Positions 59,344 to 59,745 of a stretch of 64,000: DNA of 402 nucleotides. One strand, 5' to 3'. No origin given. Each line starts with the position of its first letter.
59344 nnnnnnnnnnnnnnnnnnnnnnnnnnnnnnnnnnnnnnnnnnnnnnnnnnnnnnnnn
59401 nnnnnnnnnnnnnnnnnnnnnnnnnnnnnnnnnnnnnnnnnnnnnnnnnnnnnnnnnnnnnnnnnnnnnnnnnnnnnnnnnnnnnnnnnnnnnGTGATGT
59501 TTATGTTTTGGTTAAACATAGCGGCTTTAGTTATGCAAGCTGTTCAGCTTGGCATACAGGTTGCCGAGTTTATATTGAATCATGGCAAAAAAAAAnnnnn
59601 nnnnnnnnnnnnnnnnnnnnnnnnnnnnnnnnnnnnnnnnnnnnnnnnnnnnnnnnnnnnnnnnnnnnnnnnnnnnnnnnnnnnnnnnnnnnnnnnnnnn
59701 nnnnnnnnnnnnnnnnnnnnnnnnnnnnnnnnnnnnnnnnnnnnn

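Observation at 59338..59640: Promoter–leader–31-aa hydrophobic peptide–terminator unit: candidate type I toxin or small membrane protein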

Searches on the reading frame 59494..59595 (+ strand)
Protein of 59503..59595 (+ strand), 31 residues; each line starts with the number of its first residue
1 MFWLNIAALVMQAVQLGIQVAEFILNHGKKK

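Call 7: search_protein_families(library=pfam, proteins=[window:59503-59595:+, window:59494-59595:+], max_evalue=10)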
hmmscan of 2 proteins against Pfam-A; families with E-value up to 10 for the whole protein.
seq(31 aa): 0 families

seq(34 aa): 0 families

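Call 8: search_protein_families(library=ncbifam, proteins=[window:59503-59595:+, window:59494-59595:+], max_evalue=10)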
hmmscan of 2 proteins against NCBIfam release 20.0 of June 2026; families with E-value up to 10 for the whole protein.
seq(31 aa): 0 families

seq(34 aa): 0 families

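Call 14: find_encoding_contigs(protein=window:59503-59595:+, flank=5000)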
Protein seq(31 aa) (31 aa): no gene with exactly this product is on record in the collection.

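Call 15: find_encoding_contigs(protein=P0001, flank=3000, max_places=6)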
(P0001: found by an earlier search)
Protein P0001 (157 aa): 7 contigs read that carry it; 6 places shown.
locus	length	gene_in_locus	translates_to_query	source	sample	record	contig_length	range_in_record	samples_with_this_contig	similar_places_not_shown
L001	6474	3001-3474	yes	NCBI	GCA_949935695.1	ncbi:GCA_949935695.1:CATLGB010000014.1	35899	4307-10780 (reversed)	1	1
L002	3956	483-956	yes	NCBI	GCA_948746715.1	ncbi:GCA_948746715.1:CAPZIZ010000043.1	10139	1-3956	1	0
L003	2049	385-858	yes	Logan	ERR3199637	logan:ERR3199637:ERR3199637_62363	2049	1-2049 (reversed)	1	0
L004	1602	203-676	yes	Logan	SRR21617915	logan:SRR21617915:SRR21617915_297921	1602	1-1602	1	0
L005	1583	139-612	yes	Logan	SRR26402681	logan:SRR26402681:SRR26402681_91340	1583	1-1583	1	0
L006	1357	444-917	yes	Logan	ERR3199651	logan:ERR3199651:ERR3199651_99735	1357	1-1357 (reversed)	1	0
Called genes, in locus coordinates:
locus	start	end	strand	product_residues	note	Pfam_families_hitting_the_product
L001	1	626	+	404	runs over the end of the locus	PF01676:Metalloenzyme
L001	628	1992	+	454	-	PF02885:Glycos_trans_3N, PF00591:Glycos_transf_3, PF07831:PYNP_C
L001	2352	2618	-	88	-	-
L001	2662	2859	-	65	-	-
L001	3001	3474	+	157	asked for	-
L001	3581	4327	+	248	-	PF00106:adh_short, PF01370:Epimerase (weak), PF08659:KR, PF23441:SDR, PF13561:adh_short_C2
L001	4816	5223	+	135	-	PF00903:Glyoxalase, PF13468:Glyoxalase_3, PF13669:Glyoxalase_4, PF18029:Glyoxalase_6 (weak)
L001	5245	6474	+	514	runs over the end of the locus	PF01039:Carboxyl_trans, PF03255:ACCA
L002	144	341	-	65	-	-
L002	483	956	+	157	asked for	-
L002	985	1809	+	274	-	PF23441:SDR, PF00106:adh_short, PF01370:Epimerase (weak), PF08659:KR, PF13561:adh_short_C2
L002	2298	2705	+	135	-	PF00903:Glyoxalase, PF13468:Glyoxalase_3, PF13669:Glyoxalase_4, PF18029:Glyoxalase_6 (weak)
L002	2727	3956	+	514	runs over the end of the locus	PF01039:Carboxyl_trans, PF03255:ACCA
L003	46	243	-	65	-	-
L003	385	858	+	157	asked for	-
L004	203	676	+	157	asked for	-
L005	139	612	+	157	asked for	-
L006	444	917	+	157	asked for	-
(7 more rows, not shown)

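Call 22: search_protein_representatives(protein=window:59503-59595:+)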
Query: 31 residues. Proteins with E-value up to 0.001 (for the whole library): 7; up to 1e-10: 0; up to 1e-30: 0. The best 7 are listed.
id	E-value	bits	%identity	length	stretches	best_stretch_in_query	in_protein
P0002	2.2e-09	50.6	84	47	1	1-31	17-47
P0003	2.2e-07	44.6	71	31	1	1-31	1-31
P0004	7.7e-07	43.0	68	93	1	1-31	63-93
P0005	2.8e-05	38.4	68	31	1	1-31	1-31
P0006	6.3e-05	37.4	65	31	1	1-31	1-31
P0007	4.8e-04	34.8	58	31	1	1-31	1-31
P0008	5.5e-04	34.6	60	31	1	1-30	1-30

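Call 25: find_encoding_contigs(protein=P0002, flank=3000, max_places=6)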
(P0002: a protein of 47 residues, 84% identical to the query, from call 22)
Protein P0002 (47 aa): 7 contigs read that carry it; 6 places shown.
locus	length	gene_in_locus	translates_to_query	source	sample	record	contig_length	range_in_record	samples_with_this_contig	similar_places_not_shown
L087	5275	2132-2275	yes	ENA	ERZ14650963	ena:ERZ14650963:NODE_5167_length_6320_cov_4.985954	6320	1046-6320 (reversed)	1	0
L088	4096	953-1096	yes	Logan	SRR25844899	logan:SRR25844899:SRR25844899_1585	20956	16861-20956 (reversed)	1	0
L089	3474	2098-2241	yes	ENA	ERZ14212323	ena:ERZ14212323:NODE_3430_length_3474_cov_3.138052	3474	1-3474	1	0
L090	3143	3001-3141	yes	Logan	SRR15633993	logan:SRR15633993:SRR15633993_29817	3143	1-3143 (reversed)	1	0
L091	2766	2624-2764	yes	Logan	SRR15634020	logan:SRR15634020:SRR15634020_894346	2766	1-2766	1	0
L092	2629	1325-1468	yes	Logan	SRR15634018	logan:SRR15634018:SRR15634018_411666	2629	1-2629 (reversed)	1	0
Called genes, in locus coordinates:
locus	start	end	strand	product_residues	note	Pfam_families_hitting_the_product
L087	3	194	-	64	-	?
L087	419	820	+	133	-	PF04020:Phage_holin_4_2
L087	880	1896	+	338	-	PF00670:AdoHcyase_NAD (weak), PF02826:2-Hacid_dh_C, PF03446:NAD_binding_2, PF03807:F420_oxidored (weak), PF07991:KARI_N, PF01450:KARI_C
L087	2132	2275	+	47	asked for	-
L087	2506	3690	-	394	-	PF00202:Aminotran_3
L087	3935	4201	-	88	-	PF07875:Coat_F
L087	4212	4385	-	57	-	-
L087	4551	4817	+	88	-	-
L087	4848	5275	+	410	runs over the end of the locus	PF04466:Terminase_3, PF17288:Terminase_3C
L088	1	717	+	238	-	?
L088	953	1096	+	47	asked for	-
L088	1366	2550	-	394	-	PF00202:Aminotran_3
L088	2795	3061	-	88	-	PF07875:Coat_F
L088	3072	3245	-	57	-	-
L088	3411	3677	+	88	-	-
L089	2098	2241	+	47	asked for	-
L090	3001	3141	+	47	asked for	?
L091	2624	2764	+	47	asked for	?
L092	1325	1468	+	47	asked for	-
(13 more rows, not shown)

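Call 26: find_encoding_contigs(protein=P0003, flank=3000, max_places=6)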
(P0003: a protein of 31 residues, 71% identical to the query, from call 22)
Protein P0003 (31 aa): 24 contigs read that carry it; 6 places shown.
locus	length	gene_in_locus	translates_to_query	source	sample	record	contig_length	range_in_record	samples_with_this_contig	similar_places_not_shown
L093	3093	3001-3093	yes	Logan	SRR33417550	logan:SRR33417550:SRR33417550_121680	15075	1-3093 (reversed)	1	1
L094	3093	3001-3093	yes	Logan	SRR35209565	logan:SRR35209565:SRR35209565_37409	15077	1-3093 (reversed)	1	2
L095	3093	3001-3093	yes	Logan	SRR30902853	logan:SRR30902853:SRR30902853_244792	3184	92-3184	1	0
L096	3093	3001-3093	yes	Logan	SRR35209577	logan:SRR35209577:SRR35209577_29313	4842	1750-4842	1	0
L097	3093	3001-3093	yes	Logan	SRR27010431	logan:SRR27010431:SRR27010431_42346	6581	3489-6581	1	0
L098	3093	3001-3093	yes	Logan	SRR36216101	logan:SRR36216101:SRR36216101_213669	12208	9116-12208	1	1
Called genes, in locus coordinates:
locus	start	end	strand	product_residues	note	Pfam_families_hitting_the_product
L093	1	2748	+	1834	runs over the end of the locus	-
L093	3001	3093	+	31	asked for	?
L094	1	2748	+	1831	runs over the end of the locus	PF00395:SLH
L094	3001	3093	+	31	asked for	?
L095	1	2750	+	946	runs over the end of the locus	?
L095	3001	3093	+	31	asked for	?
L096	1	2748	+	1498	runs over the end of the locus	?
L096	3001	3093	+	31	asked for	?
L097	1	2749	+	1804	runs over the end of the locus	PF00395:SLH, PF02368:Big_2 (weak)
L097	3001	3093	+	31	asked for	?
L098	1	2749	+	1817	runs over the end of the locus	PF00395:SLH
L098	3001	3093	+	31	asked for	?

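Call 27: find_encoding_contigs(protein=P0004, flank=3000, max_places=6)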
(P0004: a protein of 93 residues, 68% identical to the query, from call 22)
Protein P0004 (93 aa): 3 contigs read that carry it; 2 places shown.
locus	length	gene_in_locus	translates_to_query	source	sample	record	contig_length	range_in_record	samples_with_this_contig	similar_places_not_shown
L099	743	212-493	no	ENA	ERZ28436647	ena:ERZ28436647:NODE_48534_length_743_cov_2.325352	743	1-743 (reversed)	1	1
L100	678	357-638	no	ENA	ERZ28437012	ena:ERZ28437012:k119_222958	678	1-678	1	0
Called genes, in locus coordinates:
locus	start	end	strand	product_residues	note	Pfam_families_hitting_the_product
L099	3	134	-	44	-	?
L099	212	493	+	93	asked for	-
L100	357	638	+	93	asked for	-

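Call 28: find_encoding_contigs(protein=P0005, flank=3000, max_places=5)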
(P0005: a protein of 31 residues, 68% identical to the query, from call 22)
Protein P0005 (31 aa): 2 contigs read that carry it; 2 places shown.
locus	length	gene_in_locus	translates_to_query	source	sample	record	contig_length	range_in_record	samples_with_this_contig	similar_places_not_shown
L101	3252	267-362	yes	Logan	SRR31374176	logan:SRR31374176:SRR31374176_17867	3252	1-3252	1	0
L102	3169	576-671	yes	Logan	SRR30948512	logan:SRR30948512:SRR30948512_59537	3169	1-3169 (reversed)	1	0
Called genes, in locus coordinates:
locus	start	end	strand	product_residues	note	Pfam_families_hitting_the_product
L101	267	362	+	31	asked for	-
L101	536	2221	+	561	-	PF00795:CN_hydrolase, PF02540:NAD_synthase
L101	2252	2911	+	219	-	PF27258:NspV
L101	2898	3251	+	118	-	?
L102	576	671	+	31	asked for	-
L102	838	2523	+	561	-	PF00795:CN_hydrolase, PF02540:NAD_synthase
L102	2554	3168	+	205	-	?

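Call 29: find_encoding_contigs(protein=P0006, flank=3000, max_places=5)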
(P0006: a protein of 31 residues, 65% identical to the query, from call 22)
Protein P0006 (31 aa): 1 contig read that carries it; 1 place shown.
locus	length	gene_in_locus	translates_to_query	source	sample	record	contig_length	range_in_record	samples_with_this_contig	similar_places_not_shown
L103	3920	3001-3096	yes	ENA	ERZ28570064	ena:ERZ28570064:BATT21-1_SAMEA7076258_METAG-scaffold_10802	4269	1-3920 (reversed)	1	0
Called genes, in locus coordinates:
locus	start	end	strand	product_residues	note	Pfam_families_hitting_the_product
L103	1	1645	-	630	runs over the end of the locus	PF09346:SMI1_KNR4, PF14568:SUKH_6 (weak)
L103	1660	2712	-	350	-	PF03601:Cons_hypoth698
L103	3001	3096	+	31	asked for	-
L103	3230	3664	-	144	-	-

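Call 30: find_encoding_contigs(protein=P0007, flank=3000, max_places=5)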
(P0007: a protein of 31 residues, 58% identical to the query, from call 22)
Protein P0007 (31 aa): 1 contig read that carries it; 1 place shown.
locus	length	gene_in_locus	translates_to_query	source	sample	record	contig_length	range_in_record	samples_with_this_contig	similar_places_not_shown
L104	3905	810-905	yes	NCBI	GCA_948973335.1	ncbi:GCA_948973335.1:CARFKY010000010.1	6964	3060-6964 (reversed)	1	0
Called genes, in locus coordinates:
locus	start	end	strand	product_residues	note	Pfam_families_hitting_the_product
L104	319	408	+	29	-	-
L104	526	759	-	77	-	-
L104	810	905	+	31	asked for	-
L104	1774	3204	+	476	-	PF06808:DctM (faint), PF00939:Na_sulph_symp, PF03600:CitMHS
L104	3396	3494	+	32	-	-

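Call 31: find_encoding_contigs(protein=P0008, flank=3000, max_places=5)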
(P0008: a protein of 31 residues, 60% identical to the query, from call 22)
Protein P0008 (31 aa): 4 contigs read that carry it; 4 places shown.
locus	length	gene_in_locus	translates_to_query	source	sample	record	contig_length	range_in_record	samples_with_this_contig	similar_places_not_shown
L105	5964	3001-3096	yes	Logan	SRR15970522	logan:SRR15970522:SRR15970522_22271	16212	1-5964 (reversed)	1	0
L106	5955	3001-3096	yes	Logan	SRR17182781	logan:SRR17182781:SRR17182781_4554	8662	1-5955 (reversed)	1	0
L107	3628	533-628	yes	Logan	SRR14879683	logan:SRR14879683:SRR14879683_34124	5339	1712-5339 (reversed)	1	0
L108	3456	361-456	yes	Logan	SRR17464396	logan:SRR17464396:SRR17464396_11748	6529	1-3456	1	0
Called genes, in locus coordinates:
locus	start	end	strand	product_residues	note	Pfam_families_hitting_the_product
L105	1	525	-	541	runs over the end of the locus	PF00672:HAMP (weak), PF00512:HisKA, PF02518:HATPase_c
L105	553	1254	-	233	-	PF00072:Response_reg, PF00486:Trans_reg_C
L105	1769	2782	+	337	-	PF18152:DAHP_snth_FXD, PF00793:DAHP_synth_1, PF03102:NeuB (weak)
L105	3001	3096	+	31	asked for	-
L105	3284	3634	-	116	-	-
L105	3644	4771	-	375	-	PF02350:Epimerase_2, PF13579:Glyco_trans_4_4 (weak)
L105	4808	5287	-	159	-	PF00383:dCMP_cyt_deam_1, PF14437:MafB19-deam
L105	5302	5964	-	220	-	?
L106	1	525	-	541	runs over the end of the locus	PF00672:HAMP (weak), PF00512:HisKA, PF02518:HATPase_c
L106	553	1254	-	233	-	PF00072:Response_reg, PF00486:Trans_reg_C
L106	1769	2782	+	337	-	PF18152:DAHP_snth_FXD, PF00793:DAHP_synth_1, PF03102:NeuB (weak)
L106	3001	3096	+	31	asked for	-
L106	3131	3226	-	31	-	-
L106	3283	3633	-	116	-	-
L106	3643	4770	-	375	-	PF02350:Epimerase_2, PF13579:Glyco_trans_4_4 (weak), PF13439:Glyco_transf_4 (weak)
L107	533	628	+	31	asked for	-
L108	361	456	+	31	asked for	-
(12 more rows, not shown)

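Call 37: find_homologous_proteins(query=P0002, max_evalue=1)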
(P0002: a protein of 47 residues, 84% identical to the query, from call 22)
Query P0002 (47 aa): 4 proteins with E <= 1 among 4 candidates.
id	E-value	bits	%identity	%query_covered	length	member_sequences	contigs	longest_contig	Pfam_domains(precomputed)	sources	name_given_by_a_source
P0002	2.3e-24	100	100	100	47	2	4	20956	-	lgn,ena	-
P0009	6.9e-24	99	100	100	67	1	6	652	-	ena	-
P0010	1.8e-10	57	100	66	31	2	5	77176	-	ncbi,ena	-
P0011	1.0e-5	43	80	64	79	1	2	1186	-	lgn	-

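Call 46: search_protein_families(library=pfam, alignment_id=A1, max_evalue=10)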
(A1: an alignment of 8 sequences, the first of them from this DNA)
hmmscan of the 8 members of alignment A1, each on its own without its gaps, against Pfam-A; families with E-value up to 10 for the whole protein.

A. member 1, seq(31 aa): 0 families

B. families by the number of members that match (of 8 scanned): 3 families
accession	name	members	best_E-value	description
PF11970.14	GPR_Gpa2_C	2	0.011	G protein-coupled glucose receptor regulating Gpa2 C-term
PF14680.12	FANCI_HD2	1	0.075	FANCI helical domain 2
PF20447.3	DUF6704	1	0.11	Family of unknown function (DUF6704)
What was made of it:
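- On TisB toxin: No Pfam hit (calls 7, 46).
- Closest known: TisB. Different: No sequence homology (calls 7, 46).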

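Call 47: search_protein_families(library=ncbifam, alignment_id=A1, max_evalue=10)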
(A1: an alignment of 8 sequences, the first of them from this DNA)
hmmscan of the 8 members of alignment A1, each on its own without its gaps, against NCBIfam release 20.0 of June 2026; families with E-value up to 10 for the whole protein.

A. member 1, seq(31 aa): 0 families

B. families by the number of members that match (of 8 scanned): 0 families
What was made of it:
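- On par / Fst-Ldr family: No Pfam or NCBIfam hit at E up to 10 (calls 7, 8, 46, 47).
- On TxpA/BsrG-type B. subtilis toxins: No family hit (calls 46, 47).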

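Call 64: predict_structure(protein=window:59503-59595:+)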
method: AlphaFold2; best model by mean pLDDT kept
length: 31 residues; sequences in the alignment: 1
mean_pLDDT: 86.1   pTM: 0.36
mean pLDDT of the five models: 86.1, 85.3, 84.4, 84.2, 84.2
residues with pLDDT >= 90: 16; 70-90: 12; 50-70: 3; < 50: 0
segments of 3 or more residues with pLDDT < 50: none
pLDDT, mean of each block of 10 residues (from residue 1): 85 93 84 53
secondary structure, 60 per line:
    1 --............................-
elements in order: H3-30
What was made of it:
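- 59503..59598 (+): 31-codon ORF plus stop: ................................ One TM-length helix with a Gln/Asn/Glu stripe and a Lys tail. AF2 predicts a helix at residues 3-30, pLDDT 86 (call 64).
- On Type I toxin-antitoxin system (generic): 31 aa. AF2 helix at residues 3-30, pLDDT 86 (call 64).
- It is a single helix at residues 3-30 (call 64).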

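Call 69: list_cluster_members(proteins=[P0003, P0005, P0006, P0007, P0008, P0010, P0011, P0002, P0004])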
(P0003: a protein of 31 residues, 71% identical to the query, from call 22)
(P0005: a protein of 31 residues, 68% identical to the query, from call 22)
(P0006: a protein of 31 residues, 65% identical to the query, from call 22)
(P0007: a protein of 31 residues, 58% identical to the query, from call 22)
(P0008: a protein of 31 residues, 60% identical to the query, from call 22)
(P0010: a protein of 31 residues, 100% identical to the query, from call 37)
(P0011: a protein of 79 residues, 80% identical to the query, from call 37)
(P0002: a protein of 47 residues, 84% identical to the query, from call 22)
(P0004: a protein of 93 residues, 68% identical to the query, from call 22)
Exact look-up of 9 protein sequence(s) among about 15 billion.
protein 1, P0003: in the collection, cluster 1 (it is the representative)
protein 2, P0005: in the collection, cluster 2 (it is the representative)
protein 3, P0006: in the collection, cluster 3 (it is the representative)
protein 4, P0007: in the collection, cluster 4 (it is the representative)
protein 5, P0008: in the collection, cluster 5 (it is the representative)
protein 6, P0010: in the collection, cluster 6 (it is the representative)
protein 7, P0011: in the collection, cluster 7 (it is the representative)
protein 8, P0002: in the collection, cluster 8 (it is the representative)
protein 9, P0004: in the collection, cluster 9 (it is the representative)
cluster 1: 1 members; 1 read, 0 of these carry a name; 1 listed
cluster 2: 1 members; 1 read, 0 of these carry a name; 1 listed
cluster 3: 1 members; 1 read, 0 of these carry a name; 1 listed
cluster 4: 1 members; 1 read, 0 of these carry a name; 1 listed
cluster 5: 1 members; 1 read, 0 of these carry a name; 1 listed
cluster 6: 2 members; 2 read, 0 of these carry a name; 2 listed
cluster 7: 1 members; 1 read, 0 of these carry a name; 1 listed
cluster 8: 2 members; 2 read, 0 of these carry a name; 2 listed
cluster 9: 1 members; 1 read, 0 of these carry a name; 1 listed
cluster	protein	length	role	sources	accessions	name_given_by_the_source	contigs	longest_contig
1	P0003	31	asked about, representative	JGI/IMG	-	-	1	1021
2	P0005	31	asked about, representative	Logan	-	-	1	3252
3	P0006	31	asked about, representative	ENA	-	-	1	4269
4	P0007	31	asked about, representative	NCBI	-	-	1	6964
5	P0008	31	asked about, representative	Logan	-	-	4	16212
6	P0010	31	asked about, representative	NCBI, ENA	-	-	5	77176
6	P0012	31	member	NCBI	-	-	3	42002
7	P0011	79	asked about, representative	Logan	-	-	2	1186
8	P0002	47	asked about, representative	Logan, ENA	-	-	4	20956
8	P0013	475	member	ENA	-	-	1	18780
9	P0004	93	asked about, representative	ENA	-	-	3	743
